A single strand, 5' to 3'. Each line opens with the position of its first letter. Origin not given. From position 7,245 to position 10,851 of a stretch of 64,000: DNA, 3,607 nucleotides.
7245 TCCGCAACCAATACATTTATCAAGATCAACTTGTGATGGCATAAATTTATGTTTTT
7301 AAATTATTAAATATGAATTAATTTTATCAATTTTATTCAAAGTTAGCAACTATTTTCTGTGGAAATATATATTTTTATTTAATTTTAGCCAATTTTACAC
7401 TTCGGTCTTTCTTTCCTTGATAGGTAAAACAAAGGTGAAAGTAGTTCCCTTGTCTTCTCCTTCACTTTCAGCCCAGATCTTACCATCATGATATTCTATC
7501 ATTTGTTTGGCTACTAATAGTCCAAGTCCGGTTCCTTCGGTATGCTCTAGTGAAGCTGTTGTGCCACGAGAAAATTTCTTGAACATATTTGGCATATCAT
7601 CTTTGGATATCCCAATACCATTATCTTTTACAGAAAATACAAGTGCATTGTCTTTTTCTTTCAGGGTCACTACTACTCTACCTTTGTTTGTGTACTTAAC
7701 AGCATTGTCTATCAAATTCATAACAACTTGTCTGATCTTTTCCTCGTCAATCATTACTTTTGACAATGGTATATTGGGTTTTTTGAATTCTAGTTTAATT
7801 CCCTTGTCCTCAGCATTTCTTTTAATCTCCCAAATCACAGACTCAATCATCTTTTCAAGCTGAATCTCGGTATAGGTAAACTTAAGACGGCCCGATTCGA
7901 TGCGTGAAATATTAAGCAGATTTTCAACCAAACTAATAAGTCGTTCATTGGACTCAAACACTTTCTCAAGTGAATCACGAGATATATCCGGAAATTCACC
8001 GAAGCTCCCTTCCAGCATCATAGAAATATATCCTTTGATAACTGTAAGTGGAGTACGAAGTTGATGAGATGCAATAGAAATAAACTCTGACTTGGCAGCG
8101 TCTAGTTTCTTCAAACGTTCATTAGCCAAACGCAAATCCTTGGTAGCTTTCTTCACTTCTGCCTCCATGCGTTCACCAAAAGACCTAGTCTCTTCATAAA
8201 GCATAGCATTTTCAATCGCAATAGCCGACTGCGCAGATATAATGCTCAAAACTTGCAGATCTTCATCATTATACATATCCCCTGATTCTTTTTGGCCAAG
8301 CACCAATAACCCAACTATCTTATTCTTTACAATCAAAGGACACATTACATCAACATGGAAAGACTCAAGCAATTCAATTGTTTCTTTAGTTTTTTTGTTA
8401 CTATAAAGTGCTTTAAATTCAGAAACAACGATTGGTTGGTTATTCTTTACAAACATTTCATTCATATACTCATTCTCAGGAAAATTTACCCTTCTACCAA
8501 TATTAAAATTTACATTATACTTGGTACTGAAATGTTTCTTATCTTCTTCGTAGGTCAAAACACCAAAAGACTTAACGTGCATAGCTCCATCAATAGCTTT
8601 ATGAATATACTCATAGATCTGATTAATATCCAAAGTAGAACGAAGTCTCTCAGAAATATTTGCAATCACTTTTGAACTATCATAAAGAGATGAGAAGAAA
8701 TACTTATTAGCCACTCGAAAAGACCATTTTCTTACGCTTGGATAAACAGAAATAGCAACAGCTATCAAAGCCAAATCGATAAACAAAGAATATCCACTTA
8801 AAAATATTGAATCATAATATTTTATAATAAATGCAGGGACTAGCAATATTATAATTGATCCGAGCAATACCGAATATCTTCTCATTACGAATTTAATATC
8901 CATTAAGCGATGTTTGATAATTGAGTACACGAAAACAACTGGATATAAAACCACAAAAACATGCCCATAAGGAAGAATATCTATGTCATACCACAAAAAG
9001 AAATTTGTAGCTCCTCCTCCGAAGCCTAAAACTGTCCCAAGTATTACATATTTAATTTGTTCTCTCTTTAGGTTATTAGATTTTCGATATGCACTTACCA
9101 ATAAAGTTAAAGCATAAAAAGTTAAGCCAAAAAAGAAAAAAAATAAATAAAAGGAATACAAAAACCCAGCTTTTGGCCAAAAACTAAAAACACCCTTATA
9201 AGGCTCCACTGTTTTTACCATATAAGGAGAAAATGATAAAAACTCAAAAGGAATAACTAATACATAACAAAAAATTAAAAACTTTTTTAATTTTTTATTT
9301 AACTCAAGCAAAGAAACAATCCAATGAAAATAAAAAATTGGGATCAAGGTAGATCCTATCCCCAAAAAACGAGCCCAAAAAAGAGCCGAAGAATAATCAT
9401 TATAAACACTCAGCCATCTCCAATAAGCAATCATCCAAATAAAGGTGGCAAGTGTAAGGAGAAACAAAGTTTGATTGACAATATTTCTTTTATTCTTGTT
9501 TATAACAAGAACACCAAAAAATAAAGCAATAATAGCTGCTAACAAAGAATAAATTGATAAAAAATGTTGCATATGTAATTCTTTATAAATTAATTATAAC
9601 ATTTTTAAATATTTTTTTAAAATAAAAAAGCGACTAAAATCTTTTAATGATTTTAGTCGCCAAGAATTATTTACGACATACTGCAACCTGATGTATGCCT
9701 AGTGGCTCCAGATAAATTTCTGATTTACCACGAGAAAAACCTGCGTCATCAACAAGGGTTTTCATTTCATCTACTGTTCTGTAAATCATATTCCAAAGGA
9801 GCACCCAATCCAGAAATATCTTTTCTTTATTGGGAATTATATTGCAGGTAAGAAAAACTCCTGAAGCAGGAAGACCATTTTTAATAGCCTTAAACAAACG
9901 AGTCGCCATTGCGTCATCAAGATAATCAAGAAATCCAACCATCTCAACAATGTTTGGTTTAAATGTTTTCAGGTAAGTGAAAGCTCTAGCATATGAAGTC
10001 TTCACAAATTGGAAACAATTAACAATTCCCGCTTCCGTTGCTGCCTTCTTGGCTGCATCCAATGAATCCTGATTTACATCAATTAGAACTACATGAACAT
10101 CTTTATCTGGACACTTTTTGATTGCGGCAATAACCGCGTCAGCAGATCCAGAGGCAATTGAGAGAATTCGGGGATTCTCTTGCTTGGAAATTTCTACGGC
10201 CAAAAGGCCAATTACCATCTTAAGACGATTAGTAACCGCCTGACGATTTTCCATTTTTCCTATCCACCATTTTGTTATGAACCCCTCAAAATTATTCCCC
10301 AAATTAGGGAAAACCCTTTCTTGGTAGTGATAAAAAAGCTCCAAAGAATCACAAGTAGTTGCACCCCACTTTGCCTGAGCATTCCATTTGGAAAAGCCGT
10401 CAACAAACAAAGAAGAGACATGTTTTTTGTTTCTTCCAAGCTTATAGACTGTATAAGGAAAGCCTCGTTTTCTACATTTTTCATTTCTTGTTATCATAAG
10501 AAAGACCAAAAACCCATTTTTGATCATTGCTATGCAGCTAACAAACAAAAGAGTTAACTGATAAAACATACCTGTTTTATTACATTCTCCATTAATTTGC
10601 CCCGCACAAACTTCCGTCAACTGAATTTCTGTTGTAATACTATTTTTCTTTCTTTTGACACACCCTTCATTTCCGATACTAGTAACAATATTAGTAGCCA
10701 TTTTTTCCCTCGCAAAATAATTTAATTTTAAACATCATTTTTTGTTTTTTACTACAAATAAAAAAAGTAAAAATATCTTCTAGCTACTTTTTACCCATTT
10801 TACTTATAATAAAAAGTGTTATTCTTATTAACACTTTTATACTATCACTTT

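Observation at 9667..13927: RiPP-like cassette in a reduced CPR-type genome: peptide gene, leaky terminator, RRE-radical SAM/SPASM maturase, coupled GT1 glycosyltransferase, adjacent methyltransferase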

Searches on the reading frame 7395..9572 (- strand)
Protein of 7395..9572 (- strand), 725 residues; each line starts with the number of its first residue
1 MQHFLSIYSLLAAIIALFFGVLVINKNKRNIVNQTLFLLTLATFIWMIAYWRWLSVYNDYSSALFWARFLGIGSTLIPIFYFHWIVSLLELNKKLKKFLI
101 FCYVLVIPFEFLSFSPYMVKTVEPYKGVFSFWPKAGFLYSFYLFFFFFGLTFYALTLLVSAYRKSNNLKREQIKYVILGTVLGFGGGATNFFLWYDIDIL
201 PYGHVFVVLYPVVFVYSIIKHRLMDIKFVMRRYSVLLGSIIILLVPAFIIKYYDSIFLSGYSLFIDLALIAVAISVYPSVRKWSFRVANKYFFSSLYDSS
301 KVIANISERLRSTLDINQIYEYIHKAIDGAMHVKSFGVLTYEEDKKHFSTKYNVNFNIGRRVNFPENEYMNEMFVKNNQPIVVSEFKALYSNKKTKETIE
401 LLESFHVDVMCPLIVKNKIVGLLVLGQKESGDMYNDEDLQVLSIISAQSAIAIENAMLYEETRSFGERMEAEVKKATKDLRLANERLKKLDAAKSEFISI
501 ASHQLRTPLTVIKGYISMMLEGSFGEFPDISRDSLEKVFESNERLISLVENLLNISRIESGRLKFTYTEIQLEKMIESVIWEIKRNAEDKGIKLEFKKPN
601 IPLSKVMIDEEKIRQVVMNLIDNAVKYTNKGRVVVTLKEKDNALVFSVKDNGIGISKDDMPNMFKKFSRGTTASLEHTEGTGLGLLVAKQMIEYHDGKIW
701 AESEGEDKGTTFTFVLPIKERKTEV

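Call 59: search_protein_families(library=ncbifam, proteins=[window:7395-9572:-], max_evalue=1e-20)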
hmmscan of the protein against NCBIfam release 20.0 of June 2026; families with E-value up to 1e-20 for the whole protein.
window:7395-9572:- (725 aa): 51 families (the best 25 are shown)
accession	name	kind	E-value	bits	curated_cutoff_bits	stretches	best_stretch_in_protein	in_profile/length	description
NF046044.1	PnpS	equivalog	8.7e-57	192.9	400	1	486-717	162-390/390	two-component system histidine kinase PnpS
NF033092.0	HK_WalK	equivalog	1.4e-55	189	725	1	488-718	366-594/594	cell wall metabolism sensor histidine kinase WalK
TIGR02966.1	phoR_proteo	equivalog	2.6e-52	177.9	334.2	1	486-715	106-332/333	phosphate regulon sensor histidine kinase PhoR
TIGR02956.1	TMAO_torS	equivalog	1.5e-50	172.2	676.5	1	463-722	437-686/967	TMAO reductase system sensor histidine kinase/response regulator TorS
NF038297.2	hybrid_HK_HrmK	equivalog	9.2e-48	163.3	725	1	375-722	131-461/607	hybrid histidine kinase/response regulator HrmK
NF011874.0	PRK15347.1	equivalog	9.5e-47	159.6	852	1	467-721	371-617/921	two component system sensor kinase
NF047874.1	MASE3_PAS_HK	subfamily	1.1e-45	156.6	560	1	212-722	156-629/655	MASE3 domain-containing sensor histidine kinase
NF040691.1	MtrAB_MtrB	equivalog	2.7e-42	145.4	450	1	477-720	254-494/507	MtrAB system histidine kinase MtrB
NF033093.1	HK_VicK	exception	1.1e-41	142.9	680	1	491-720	206-437/448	cell wall metabolism sensor histidine kinase VicK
NF041880.1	EPS_EpsF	equivalog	3.5e-40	137.9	900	1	478-717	258-492/492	response regulator EpsF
NF006800.0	PRK09303.1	equivalog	6.3e-40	137.3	342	1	470-721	127-380/383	histidine kinase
NF041735.1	hist_kin_RppB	equivalog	7e-40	137.1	400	1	496-717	218-438/438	two-component system sensor histidine kinase RppB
NF008318.0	PRK11107.1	equivalog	2.4e-39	135.1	890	1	479-722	278-522/920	two-component sensor histidine kinase BarA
NF008302.0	PRK11091.1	equivalog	3.6e-39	134.6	838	1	483-720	272-507/779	aerobic respiration two-component sensor histidine kinase ArcB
NF008235.0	PRK11006.1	equivalog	3.8e-39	134.8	390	1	486-718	196-423/431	phosphate regulon sensor histidine kinase PhoR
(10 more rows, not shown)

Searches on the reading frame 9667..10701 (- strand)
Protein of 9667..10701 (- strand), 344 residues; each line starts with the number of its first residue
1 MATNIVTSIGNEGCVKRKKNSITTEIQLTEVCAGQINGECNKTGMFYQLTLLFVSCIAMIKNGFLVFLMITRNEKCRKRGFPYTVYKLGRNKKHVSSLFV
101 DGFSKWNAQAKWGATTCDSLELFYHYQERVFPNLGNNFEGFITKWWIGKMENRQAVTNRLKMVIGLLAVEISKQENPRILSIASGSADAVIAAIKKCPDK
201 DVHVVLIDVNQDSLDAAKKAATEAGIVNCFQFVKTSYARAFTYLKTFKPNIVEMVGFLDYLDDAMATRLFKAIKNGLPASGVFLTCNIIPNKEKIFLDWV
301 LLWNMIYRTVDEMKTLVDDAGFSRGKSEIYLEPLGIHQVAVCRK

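Call 3: search_protein_families(library=pfam, proteins=[window:9667-10701:-], max_evalue=1)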
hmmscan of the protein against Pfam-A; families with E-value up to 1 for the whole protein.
window:9667-10701:- (344 aa): 5 families
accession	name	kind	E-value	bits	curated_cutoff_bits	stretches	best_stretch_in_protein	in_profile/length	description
PF12147.14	Methyltransf_20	-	3.4e-08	33.5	21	1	146-344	107-309/309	Putative methyltransferase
PF13649.12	Methyltransf_25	-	0.00048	21.2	27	1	179-277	1-93/97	Methyltransferase domain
PF01209.24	Ubie_methyltran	-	0.0012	18.7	20.1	1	174-235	46-105/233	ubiE/COQ5 methyltransferase family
PF13847.12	Methyltransf_31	-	0.0095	16.1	27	1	175-229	3-56/145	Methyltransferase domain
PF08242.18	Methyltransf_12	-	0.043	15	30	1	180-281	1-96/98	Methyltransferase domain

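Call 4: search_protein_families(library=ncbifam, proteins=[window:9667-10701:-], max_evalue=1)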
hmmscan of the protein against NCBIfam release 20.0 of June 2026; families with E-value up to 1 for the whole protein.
window:9667-10701:- (344 aa): 12 families
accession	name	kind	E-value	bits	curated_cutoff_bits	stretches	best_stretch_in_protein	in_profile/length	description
NF001242.0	PRK00216.1-3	equivalog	8.8e-08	31.9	351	1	169-236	64-130/258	bifunctional demethylmenaquinone methyltransferase/2-methoxy-6-polyprenyl-1,4-benzoquinol methylase UbiE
TIGR01934.1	MenG_MenH_UbiE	subfamily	0.0002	20.7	158.35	1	170-234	34-94/223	ubiquinone/menaquinone biosynthesis methyltransferase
NF001244.0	PRK00216.1-5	equivalog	0.00023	20.5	216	1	173-236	46-108/236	bifunctional demethylmenaquinone methyltransferase/2-methoxy-6-polyprenyl-1,4-benzoquinol methylase UbiE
NF008264.0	PRK11036.1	equivalog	0.00033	20.2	366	1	172-277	42-143/261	tRNA uridine 5-oxyacetic acid(34) methyltransferase CmoM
TIGR03534.1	RF_mod_PrmC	equivalog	0.0024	17.4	199.1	1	166-241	79-151/253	peptide chain release factor N(5)-glutamine methyltransferase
NF043040.1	corrin_prot_MT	hypoth_equivalog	0.0032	16.9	180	1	170-285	37-147/216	corrinoid protein-associated methyltransferase CpaM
NF001240.0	PRK00216.1-1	equivalog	0.039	13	378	1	174-236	62-123/251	bifunctional demethylmenaquinone methyltransferase/2-methoxy-6-polyprenyl-1,4-benzoquinol methylase UbiE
NF011529.0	PRK14968.1-3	equivalog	0.051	13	162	1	166-228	25-83/198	putative methyltransferase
NF004851.0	PRK06202.1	equivalog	0.054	12.9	243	1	167-226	52-113/237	hypothetical protein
NF004843.0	PRK06194.1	equivalog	0.065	12.6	308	1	194-227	23-56/295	hypothetical protein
TIGR03533.1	L3_gln_methyl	equivalog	0.1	11.9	229.7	1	171-235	117-179/284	50S ribosomal protein L3 N(5)-glutamine methyltransferase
NF003165.0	PRK04148.1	equivalog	0.14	12.2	151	1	162-231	3-69/135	hypothetical protein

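Call 66: search_solved_structures(query=window:9667-10701:-, max_evalue=0.01)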
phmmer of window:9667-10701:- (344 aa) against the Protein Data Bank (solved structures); distinct sequences matched with E-value up to 0.01: 2.
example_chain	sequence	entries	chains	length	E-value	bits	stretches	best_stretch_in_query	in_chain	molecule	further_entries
4ry0_A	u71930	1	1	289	0.0012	21.4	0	180-257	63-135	Probable ribose ABC transporter, substrate-binding protein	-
5ibq_A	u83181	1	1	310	0.0016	21.1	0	180-257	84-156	Probable ribose ABC transporter, substrate-binding protein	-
